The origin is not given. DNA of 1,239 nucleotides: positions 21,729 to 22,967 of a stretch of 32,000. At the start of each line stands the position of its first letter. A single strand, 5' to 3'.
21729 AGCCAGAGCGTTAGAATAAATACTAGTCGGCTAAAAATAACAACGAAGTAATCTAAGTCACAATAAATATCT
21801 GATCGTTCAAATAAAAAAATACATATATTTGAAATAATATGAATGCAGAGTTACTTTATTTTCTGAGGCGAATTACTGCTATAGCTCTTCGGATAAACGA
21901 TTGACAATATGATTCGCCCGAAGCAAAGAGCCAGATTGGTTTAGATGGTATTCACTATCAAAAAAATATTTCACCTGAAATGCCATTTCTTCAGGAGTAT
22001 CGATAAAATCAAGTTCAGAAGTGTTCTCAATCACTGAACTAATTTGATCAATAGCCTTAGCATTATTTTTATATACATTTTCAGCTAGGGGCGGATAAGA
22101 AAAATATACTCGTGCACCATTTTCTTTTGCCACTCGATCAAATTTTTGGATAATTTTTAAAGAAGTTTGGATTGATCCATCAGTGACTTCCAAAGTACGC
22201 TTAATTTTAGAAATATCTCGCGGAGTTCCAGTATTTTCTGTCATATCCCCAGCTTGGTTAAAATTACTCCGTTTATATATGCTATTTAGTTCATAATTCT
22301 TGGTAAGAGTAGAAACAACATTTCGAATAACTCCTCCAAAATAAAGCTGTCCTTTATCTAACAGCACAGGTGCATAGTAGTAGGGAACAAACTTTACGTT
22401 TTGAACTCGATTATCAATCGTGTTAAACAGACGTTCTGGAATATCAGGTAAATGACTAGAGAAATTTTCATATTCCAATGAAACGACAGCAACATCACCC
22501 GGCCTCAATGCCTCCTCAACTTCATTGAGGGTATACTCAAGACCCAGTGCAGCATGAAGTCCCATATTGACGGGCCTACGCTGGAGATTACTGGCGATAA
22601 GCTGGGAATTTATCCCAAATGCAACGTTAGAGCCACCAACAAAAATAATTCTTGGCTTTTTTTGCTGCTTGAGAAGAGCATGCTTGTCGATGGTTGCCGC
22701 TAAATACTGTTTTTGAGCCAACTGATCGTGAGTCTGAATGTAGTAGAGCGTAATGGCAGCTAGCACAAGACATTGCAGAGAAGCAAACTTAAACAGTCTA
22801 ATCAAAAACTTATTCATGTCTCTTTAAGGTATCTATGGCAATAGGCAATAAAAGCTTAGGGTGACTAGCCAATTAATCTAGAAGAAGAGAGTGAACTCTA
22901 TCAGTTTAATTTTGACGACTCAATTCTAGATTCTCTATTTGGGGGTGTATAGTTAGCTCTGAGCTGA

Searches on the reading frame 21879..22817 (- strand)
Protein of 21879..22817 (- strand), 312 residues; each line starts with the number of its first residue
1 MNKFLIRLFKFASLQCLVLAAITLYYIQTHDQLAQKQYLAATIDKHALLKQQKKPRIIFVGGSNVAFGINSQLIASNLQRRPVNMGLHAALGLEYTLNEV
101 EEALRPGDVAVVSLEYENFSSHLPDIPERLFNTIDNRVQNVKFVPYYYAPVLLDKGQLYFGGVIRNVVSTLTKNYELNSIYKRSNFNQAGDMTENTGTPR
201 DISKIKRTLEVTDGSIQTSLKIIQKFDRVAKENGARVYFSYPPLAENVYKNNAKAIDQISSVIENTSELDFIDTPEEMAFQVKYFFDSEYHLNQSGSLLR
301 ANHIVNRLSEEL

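Call 5: search_protein_families(library=pfam, proteins=[window:21879-22817:-], max_evalue=0.01)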
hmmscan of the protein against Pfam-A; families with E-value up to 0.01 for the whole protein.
window:21879-22817:- (312 aa): 1 family
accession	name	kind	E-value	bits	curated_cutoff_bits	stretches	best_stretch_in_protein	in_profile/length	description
PF16822.11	ALGX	-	0.0055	16.8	26.5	0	30-73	175-223/268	SGNH hydrolase-like domain, acetyltransferase AlgX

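Call 6: search_protein_families(library=ncbifam, proteins=[window:21879-22817:-], max_evalue=0.01)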
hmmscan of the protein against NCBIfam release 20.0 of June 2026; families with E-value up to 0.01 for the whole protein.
window:21879-22817:- (312 aa): 0 families
